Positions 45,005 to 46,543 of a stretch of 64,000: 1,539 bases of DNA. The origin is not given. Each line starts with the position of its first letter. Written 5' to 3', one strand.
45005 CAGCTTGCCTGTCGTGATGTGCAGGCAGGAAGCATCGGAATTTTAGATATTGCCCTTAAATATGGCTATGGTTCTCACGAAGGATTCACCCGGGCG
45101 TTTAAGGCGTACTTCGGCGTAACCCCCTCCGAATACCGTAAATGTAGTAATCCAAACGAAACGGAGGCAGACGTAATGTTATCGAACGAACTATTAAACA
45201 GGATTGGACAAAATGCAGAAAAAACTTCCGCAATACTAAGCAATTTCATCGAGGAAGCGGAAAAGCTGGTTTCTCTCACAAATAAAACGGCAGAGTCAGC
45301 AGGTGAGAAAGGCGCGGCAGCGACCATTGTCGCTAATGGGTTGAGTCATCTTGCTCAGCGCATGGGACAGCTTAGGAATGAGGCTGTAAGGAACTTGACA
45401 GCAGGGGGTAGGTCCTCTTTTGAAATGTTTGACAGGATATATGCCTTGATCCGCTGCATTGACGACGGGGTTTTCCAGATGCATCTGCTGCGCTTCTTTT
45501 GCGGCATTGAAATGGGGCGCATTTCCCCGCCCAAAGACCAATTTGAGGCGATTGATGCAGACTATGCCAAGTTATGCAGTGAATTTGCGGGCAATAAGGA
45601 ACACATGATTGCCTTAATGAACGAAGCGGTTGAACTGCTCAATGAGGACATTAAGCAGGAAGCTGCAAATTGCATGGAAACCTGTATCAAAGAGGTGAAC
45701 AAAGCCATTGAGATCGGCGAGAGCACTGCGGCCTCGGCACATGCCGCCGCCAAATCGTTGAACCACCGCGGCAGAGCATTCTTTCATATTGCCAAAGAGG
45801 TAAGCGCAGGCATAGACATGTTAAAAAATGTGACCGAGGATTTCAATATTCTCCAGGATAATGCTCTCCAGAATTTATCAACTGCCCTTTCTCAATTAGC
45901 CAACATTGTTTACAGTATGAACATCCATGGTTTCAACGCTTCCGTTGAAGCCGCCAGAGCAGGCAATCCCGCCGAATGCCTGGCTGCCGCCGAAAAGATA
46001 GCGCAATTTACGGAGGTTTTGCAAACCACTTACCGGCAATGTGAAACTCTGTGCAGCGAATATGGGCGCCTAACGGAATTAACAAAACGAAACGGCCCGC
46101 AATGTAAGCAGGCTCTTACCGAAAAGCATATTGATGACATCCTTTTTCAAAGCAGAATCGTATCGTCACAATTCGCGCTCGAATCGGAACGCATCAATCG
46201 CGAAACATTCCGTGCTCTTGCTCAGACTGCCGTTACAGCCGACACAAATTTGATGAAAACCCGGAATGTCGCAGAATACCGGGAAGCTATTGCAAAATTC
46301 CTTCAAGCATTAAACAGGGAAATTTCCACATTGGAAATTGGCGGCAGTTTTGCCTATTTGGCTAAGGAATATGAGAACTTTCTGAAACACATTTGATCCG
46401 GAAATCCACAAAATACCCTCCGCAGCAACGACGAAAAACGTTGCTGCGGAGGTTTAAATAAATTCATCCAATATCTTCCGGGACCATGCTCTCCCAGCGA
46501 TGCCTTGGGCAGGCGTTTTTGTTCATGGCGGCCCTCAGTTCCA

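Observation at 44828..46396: Soluble AraC-HTH fused to a chemoreceptor-like signalling hairpin, next to two MCP genes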

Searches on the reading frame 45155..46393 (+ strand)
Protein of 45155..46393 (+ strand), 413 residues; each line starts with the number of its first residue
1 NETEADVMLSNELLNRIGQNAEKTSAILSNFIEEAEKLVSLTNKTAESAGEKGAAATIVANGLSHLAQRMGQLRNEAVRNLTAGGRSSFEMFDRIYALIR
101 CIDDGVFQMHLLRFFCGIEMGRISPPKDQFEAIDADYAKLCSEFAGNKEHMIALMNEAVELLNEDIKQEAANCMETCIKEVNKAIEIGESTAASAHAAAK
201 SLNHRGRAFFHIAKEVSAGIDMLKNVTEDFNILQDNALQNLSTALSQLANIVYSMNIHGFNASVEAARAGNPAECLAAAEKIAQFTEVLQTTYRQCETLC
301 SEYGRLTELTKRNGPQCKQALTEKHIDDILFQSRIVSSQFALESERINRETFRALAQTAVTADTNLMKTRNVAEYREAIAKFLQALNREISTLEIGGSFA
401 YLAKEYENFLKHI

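Call 6: find_homologous_proteins(query=window:45155-46393:+, max_evalue=0.001)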
Query window:45155-46393:+ (413 aa): 52 proteins with E <= 0.001 among 8000 candidates.
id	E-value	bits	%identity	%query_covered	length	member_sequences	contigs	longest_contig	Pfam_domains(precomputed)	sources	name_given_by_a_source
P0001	1.5e-255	865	97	100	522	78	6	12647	PF12833.14,PF00165.30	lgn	-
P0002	1.2e-210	717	83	100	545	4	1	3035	PF00015.27,PF12833.14,PF00165.30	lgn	-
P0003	1.0e-198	678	78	100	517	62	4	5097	PF00015.27,PF12833.14,PF00165.30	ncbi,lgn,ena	-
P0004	6.2e-198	675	78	100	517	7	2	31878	PF12833.14,PF00165.30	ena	-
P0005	5.6e-197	672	77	100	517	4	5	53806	PF00015.27,PF12833.14,PF00165.30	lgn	-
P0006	5.1e-194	663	77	100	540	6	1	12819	PF12833.14,PF00165.30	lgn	-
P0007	1.4e-193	661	77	100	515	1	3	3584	PF00015.27,PF12833.14,PF00165.30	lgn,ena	-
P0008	1.5e-192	658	75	100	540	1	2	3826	PF00015.27,PF12833.14,PF00165.30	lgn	-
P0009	4.2e-189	646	75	100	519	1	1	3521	PF12833.14,PF00165.30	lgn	-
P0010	2.4e-188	644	76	100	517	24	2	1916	PF00015.27,PF12833.14,PF00165.30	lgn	-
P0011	3.7e-188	643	74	100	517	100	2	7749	PF00015.27,PF12833.14,PF00165.30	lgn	-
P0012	1.7e-187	641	75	100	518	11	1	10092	PF12833.14,PF00165.30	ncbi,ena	-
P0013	2.1e-187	641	76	100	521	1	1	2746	PF12833.14,PF00165.30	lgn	-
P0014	2.4e-187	641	74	100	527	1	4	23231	PF00015.27,PF12833.14,PF00165.30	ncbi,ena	-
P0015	2.1e-186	638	73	99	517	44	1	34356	PF12833.14,PF00165.30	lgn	-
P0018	8.9e-179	612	70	100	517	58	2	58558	PF00015.27,PF12833.14,PF00165.30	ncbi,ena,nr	ncbi:MAG: AraC family transcriptional regulator [Lachnospiraceae bacterium]|nr:AraC family transcrip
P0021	4.8e-178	610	71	100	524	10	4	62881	PF00015.27,PF12833.14,PF00165.30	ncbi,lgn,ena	-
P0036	3.1e-147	509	67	92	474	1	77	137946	PF00015.27,PF12833.14,PF00165.30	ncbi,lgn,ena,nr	ncbi:MAG: helix-turn-helix domain-containing protein [Lachnospiraceae bacterium]|nr:helix-turn-helix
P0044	2.0e-117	411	53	100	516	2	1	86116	PF00015.27,PF12833.14,PF00165.30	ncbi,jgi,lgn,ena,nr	ncbi:MAG: helix-turn-helix domain-containing protein [Defluviitaleaceae bacterium]|nr:helix-turn-hel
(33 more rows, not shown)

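Call 12: find_encoding_contigs(protein=P0044, flank=8000, max_places=2)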
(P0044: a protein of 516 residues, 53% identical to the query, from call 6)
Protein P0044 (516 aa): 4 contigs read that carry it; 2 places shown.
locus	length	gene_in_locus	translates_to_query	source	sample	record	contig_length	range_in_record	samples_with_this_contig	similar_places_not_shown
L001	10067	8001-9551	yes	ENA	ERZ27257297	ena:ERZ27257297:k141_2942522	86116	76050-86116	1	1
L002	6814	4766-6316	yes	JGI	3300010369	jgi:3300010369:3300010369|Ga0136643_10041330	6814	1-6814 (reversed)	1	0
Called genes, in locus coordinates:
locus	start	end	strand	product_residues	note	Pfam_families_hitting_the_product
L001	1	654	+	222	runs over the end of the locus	PF00834:Ribul_P_3_epim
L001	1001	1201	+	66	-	PF00313:CSD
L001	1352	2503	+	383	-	PF22660:RS_preATP-grasp-like, PF02222:ATP-grasp, PF07478:Dala_Dala_lig_C, PF17769:PurK_C, PF21244:PurT_C (weak)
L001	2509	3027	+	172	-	PF00731:AIRC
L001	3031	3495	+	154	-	PF12641:Flavodoxin_3 (weak), PF12724:Flavodoxin_5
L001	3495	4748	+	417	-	PF09587:PGA_cap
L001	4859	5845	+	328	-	PF00144:Beta-lactamase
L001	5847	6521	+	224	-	PF00230:MIP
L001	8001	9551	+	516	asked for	PF12833:HTH_18, PF00165:HTH_AraC (weak), PF00015:MCPsignal (faint)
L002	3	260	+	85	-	?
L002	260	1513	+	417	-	PF09587:PGA_cap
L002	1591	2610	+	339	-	PF00144:Beta-lactamase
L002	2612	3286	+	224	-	PF00230:MIP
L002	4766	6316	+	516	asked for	PF12833:HTH_18, PF00165:HTH_AraC (weak), PF00015:MCPsignal (faint)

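Call 13: find_encoding_contigs(protein=P0018, flank=8000, max_places=2)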
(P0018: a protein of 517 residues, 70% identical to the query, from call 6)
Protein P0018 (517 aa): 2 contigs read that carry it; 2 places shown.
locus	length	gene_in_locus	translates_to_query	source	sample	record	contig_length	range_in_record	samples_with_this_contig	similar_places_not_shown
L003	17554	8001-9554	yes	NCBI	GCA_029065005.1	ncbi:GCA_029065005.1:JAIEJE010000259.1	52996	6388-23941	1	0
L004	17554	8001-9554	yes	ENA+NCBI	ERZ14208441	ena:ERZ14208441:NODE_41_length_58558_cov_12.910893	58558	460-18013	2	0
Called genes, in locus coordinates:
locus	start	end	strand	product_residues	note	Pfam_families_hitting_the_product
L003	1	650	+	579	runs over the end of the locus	PF09820:AAA-ATPase_like, PF08011:PDDEXK_9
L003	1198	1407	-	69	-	-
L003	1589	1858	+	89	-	PF21757:DUF6870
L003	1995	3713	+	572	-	PF00239:Resolvase, PF07508:Recombinase, PF13408:Zn_ribbon_recom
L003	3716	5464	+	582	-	PF00239:Resolvase, PF07508:Recombinase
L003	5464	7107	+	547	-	PF00239:Resolvase, PF07508:Recombinase, PF13408:Zn_ribbon_recom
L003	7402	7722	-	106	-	PF18164:GNAT_C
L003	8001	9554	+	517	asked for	PF12833:HTH_18, PF00165:HTH_AraC, PF00015:MCPsignal (faint)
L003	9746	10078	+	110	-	-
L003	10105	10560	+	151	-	-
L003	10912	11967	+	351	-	-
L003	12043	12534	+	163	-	PF01252:Peptidase_A8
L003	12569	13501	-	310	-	PF00696:AA_kinase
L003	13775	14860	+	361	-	PF13412:HTH_24 (weak), PF00294:PfkB, PF08543:Phos_pyr_kin (faint)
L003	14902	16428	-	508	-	PF00089:Trypsin, PF13365:Trypsin_2, PF13180:PDZ_2, PF17820:PDZ_6 (weak)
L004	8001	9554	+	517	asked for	PF12833:HTH_18, PF00165:HTH_AraC, PF00015:MCPsignal (faint)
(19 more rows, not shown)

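Call 14: find_encoding_contigs(protein=P0036, flank=8000, max_places=2)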
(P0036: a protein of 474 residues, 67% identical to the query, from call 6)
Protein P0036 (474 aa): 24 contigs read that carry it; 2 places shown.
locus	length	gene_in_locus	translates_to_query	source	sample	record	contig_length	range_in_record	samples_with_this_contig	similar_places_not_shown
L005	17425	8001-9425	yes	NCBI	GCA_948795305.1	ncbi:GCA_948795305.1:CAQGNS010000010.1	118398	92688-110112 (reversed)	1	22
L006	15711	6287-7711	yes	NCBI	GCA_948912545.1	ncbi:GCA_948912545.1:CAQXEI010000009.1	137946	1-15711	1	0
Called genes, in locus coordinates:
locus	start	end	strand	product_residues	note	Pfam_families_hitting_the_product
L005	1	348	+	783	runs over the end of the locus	PF02687:FtsX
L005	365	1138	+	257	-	PF00005:ABC_tran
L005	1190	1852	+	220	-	PF00072:Response_reg, PF00486:Trans_reg_C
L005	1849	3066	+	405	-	PF00512:HisKA, PF02518:HATPase_c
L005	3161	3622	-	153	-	-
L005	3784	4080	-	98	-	-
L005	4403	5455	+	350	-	PF03193:RsgA_GTPase, PF00005:ABC_tran (weak), PF01926:MMR_HSR1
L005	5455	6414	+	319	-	PF01636:APH (weak)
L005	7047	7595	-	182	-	-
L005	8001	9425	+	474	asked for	PF12833:HTH_18, PF00165:HTH_AraC, PF00015:MCPsignal (weak)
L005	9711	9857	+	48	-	-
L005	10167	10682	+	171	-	-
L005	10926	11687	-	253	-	PF12641:Flavodoxin_3 (faint), PF12724:Flavodoxin_5 (weak), PF13484:Fer4_16 (faint), PF00037:Fer4 (weak), PF13237:Fer4_10, PF14697:Fer4_21 (weak), PF12838:Fer4_7 (weak), PF13187:Fer4_9, +3 more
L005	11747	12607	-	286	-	PF02311:AraC_binding, PF12833:HTH_18, PF00165:HTH_AraC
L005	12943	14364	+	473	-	PF13347:MFS_2, PF07690:MFS_1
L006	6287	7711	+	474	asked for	PF12833:HTH_18, PF00165:HTH_AraC, PF00015:MCPsignal (weak)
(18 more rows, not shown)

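Call 27: search_protein_representatives(protein=window:45155-46393:+)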
Query: 413 residues. Proteins with E-value up to 0.001 (for the whole library): 63; up to 1e-10: 52; up to 1e-30: 20. The best 63 are listed.
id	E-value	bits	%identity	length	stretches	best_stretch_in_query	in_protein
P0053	3.9e-118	411.3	55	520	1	2-413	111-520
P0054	8.7e-81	288.4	45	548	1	4-412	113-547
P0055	3.1e-73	263.5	38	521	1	6-412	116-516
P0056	7.1e-73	262.4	41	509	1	5-402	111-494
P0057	5.7e-68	246.2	39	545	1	6-410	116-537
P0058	9.7e-64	232.3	37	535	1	4-413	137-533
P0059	1.4e-40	156.2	31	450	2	9-224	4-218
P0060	8.0e-39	150.3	33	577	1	4-371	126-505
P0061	2.0e-38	149.0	29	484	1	37-412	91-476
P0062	3.0e-38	148.5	30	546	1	7-412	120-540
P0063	6.6e-38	147.3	31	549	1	28-410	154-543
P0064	2.9e-37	145.2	29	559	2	7-357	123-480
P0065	1.2e-35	139.9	31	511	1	7-409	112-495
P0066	4.2e-35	138.1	29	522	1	3-409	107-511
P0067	5.3e-34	134.5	29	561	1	7-411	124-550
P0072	8.4e-31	124.0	29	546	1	42-412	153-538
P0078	1.1e-28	117.0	27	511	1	5-406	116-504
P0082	1.7e-27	113.1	28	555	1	4-362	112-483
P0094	3.3e-16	75.9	24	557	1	10-346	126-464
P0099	7.7e-12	61.6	23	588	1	1-347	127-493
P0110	4.9e-05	39.2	20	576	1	8-344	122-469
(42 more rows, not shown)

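Call 33: search_protein_families(library=pfam, proteins=[P0082, P0078, P0099, P0094], max_evalue=10)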
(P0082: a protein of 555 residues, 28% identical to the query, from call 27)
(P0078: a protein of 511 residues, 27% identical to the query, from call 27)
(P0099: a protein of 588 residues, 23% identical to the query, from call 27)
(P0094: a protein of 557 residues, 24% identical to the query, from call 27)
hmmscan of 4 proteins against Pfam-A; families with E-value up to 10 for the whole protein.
P0082 (555 aa): 6 families
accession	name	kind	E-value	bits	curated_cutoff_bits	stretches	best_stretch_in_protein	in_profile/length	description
PF12833.13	HTH_18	-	3.7e-22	78.8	33.6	1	22-101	1-80/80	Helix-turn-helix domain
PF00015.26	MCPsignal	-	4.9e-15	56.2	34.6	3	357-407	32-81/172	Methyl-accepting chemotaxis protein (MCP) signalling domain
PF00165.29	HTH_AraC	-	2.9e-11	43.7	26.6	2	64-100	7-42/42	Bacterial regulatory helix-turn-helix proteins, AraC family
PF20849.2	TelK_muzzle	-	0.34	11.4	27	0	250-308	58-118/118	Protelomerase, muzzle domain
PF13864.11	Enkurin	-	0.48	11.4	23.6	1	430-489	31-90/92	Calmodulin-binding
PF05008.21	V-SNARE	-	1.7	9.6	25.9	1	442-519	7-87/92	Vesicle transport v-SNARE protein N-terminus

P0078 (511 aa): 10 families
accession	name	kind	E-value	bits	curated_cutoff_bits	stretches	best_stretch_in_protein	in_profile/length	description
PF12833.13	HTH_18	-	3.5e-21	75.7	33.6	1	27-106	1-80/80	Helix-turn-helix domain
PF00165.29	HTH_AraC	-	2.8e-15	56.4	26.6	2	14-55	1-42/42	Bacterial regulatory helix-turn-helix proteins, AraC family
PF00015.26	MCPsignal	-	1.9e-14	54.3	34.6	2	183-301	14-131/172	Methyl-accepting chemotaxis protein (MCP) signalling domain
PF01442.23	Apolipoprotein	-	0.019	15.1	90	2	120-159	57-96/190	Apolipoprotein A1/A4/E domain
PF06698.16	DUF1192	-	0.059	13.9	25.5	0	176-194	25-43/58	Protein of unknown function (DUF1192)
PF14712.11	Snapin_Pallidin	-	0.095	13.6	29.6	1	244-304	5-64/89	Snapin/Pallidin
PF21896.2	Talin_IBS2B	-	0.47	10.9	27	1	257-297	72-111/118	Talin IBS2B domain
PF04632.18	FUSC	-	0.48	9.4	30.9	1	140-367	195-356/660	Fusaric acid resistance protein family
PF12732.12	YtxH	-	1.2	10.1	37.5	0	122-158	25-65/71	YtxH-like protein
PF14942.11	Muted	-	5.3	7.7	26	1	252-303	36-87/146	Organelle biogenesis, Muted-like protein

P0099 (588 aa): 7 families
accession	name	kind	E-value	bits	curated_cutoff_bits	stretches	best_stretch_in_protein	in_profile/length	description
PF12833.13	HTH_18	-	1.6e-19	70.4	33.6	1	27-105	1-79/80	Helix-turn-helix domain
PF00015.26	MCPsignal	-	3.1e-13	50.4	34.6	2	371-422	20-71/172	Methyl-accepting chemotaxis protein (MCP) signalling domain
PF00165.29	HTH_AraC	-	3.3e-11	43.4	26.6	2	69-101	7-38/42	Bacterial regulatory helix-turn-helix proteins, AraC family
PF04673.18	Cyclase_polyket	-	0.098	13.4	24.4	1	340-394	31-85/104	Polyketide synthesis cyclase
PF18066.6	Phage_ABA_S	-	0.11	13.7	27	1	198-253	9-66/89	Phage ABA sandwich domain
PF10415.14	FumaraseC_C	-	0.84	10.6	32.5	1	63-93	18-48/54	Fumarase C C-terminus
PF09361.15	Phasin_2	-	4.3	8.1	24.9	0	137-167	68-98/100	Phasin protein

P0094 (557 aa): 13 families
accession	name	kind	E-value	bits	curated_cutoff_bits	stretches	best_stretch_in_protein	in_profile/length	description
PF12833.13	HTH_18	-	1.8e-19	70.2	33.6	1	27-105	1-79/80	Helix-turn-helix domain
PF00165.29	HTH_AraC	-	7.7e-11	42.3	26.6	2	14-54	1-41/42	Bacterial regulatory helix-turn-helix proteins, AraC family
PF00015.26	MCPsignal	-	5.7e-06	26.7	34.6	1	203-304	33-142/172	Methyl-accepting chemotaxis protein (MCP) signalling domain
PF19191.5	HEF_HK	-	0.059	14.3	24.1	1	479-520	12-54/67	HEF_HK domain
PF14780.11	NEPRO_N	-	0.1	12.7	24.9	1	155-238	16-98/185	Nucleolus and neural progenitor protein, N-terminal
PF04614.17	Pex19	-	0.16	12.1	22.2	1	472-518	67-113/249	Pex19 protein family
PF16752.10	TBCC_N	-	0.17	12.7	27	1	473-523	31-80/115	Tubulin-specific chaperone C N-terminal domain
PF22905.2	Hydro_N_hd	-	0.28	11.5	27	1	323-368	98-143/195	Hydrolase N-terminal helical domain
PF10303.14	DUF2408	-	0.31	12.1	25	1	256-313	9-66/130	Protein of unknown function (DUF2408)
PF07544.18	Med9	-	0.4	11.2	26.9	1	477-502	21-46/80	RNA polymerase II transcription mediator complex subunit 9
PF08656.15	DASH_Dad3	-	0.66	10.5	23.1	0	261-306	18-58/76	DASH complex subunit Dad3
PF04675.19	DNA_ligase_A_N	-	0.75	10.4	24.6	1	413-517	36-144/174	DNA ligase N terminus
PF25075.1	DUF7799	-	0.81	10.3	27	1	480-530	8-55/110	Domain of unknown function (DUF7799)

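Call 40: find_related_loci(query=A4, collection=genome_contigs, flank=8000)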
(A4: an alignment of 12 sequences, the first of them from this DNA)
Query A4 (413 aa) in genome_contigs; peptide patterns used: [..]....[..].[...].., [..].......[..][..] (x = any residue, [..] = any of these).
600 stretches matched a pattern (row limit reached: there are more); 8 encode a relative of the query (tblastn E <= 1e-3); 8 distinct loci.
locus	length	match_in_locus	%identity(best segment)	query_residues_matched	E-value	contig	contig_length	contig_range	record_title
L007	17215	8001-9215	74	4-413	0e+0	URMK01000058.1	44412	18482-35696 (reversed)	uncultured Lachnospiraceae bacterium isolate UMGS1134 genome assembly, contig: NODE_228_length_44412_cov_15.030052, whol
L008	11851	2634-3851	74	1-411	0e+0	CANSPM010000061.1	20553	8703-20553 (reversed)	MAG TPA_asm: uncultured Lachnospiraceae bacterium isolate SRR15730548_bin.31_metawrap_v1.3_MAG genome assembly, contig:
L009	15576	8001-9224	71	1-413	0e+0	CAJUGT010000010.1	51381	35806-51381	MAG TPA_asm: uncultured Acetatifactor sp. isolate MGBC139669 genome assembly, contig: MGBC139669.10, whole genome shotgu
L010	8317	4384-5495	54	2-413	4e-101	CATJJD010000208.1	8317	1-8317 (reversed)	MAG: uncultured Lachnospiraceae bacterium isolate iMGMC-341_1678881665 genome assembly, contig: MegahitA5_101029, whole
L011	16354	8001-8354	29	149-287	5e-6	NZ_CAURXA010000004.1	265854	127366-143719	MAG: uncultured Selenomonas sp. isolate ERR9969205_bin.2_MetaWRAP_v1.3_MAG ERZ21616162.10, whole genome shotgun sequence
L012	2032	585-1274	23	43-277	5e-6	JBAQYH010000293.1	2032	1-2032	MAG: Methylobacter sp. isolate MFD12011_ilm_asm_bin36 k127_33344, whole genome shotgun sequence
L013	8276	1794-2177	26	168-288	1e-5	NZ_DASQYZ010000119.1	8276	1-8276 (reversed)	MAG: Oligoflexus sp. isolate SMAG_U11078 k141_166009, whole genome shotgun sequence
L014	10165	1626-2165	27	121-293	2e-5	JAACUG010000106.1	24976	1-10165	MAG: Cyanobacteria bacterium CG_2015-22_32_23 CG_2015-22_curated_scaffold_947, whole genome shotgun sequence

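Call 42: predict_structure(alignment_id=A3)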
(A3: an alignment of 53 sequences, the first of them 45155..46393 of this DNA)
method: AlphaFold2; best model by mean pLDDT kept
length: 413 residues; sequences in the alignment: 53
mean_pLDDT: 92.1   pTM: 0.80
mean pLDDT of the five models: 92.1, 91.8, 90.0, 89.2, 88.8
residues with pLDDT >= 90: 328; 70-90: 63; 50-70: 16; < 50: 6
segments of 3 or more residues with pLDDT < 50: 1-6
pLDDT, mean of each block of 10 residues (from residue 1): 52 92 97 98 95 94 98 95 81 91 95 95 80 96 96 92 88 94 98 98 96 98 96 75 95 97 97 98 98 96 86 67 90 95 96 98 97 97 97 91 95 89
secondary structure, 60 per line:
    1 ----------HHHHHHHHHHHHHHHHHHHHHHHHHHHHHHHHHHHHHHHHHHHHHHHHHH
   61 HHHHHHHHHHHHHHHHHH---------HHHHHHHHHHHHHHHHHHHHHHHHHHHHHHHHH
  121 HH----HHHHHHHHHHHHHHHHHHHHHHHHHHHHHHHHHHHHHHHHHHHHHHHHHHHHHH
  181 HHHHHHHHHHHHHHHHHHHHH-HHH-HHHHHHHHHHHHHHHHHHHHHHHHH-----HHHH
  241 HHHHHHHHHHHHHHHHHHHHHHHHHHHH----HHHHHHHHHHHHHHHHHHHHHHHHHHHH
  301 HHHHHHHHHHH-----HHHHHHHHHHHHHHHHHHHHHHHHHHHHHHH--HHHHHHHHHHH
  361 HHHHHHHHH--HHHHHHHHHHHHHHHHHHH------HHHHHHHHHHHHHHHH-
elements in order: H11-78 H88-122 H127-201 H207-231 H237-268 H273-311 H317-347 H350-369 H372-390 H397-412

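Call 45: fold_search(model_id=the predicted structure, library=pdb)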
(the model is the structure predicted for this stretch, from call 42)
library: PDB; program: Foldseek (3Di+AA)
matches with E <= 10: 300; with E <= 0.001: 0
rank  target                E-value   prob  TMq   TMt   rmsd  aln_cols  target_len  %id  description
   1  8qae_A                9.0e-02  0.99  0.24  0.44  34.3       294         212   11  X-ray crystal structure of a de novo designed single-chain antiparallel 6-helix alpha-helical barrel, sc-apCC-6-SLLA (released 2024-07-03)
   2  8wdf                  2.2e-01  0.23  0.13  0.18  25.7       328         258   10  Chemoreceptor PilJ from Pseudomonas aeruginosa PA14 (released 2024-07-24)
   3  4akk_B                2.8e-01  0.18  0.14  0.15  33.1       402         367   11  Structure of the NasR transcription antiterminator (released 2012-06-20)
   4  8qai_B                3.0e-01  0.25  0.17  0.18  31.5       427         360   11  X-ray crystal structure of a de novo designed single-chain parallel coiled-coil alpha-helical barrel with 7 inner heli (released 2024-07-03)
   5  9lm9_B                3.5e-01  0.25  0.19  0.21  32.5       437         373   13  Crystal structure of bvFP-Pfr21 (released 2026-01-28)
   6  7zjr                  5.3e-01  0.10  0.12  0.15  25.3       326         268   12  X-ray structure of the periplasmic region of PilJ from P. aeruginosa (released 2022-04-27)
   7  9cpb_5T               5.5e-01  0.20  0.18  0.22  32.3       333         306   12  Atomic model of bovine Fallopian tube cilia doublet microtubule (48-nm periodicity) (released 2024-10-30)
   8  8qcy                  5.5e-01  0.13  0.14  0.14  29.0       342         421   11  Cryo-EM structure of the outward-facing FLVCR2 (released 2024-04-17)
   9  8glt_0                7.2e-01  0.08  0.10  0.12  31.7       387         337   16  Backbone model of de novo-designed chlorophyll-binding nanocage O32-15 (released 2024-03-27)
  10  3hiu_B                8.9e-01  0.66  0.15  0.39  19.3       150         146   15  The crystal structure of protein (XCC3681) from Xanthomonas campestris pv. campestris str. ATCC 33913 (released 2009-07-14)
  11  1o1m_A                8.9e-01  0.08  0.12  0.16  24.9       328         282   15  Deoxy hemoglobin (A-GLYGLYGLY-C:V1M,L29F,H58Q B,D:V1M,V67W) (released 2002-12-18)
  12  8qag_A                9.3e-01  0.11  0.14  0.17  30.7       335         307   16  X-ray crystal structure of a de novo designed single-chain parallel coiled-coil alpha-helical barrel with 6 inner heli (released 2024-07-03)
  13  6rz5_B                1.0e+00  0.09  0.16  0.16  23.7       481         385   10  XFEL crystal structure of the human cysteinyl leukotriene receptor 1 in complex with zafirlukast (released 2019-10-30)
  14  8r5s_D                1.0e+00  0.08  0.10  0.17  33.9       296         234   14  t113 - De-novo designed soluble homotetramer (released 2024-11-27)
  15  8yky_R                1.1e+00  0.13  0.16  0.22  31.2       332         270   10  Structure of human class T GPCR TAS2R14-Ggustducin complex with agonist 28.1 (released 2024-07-10)
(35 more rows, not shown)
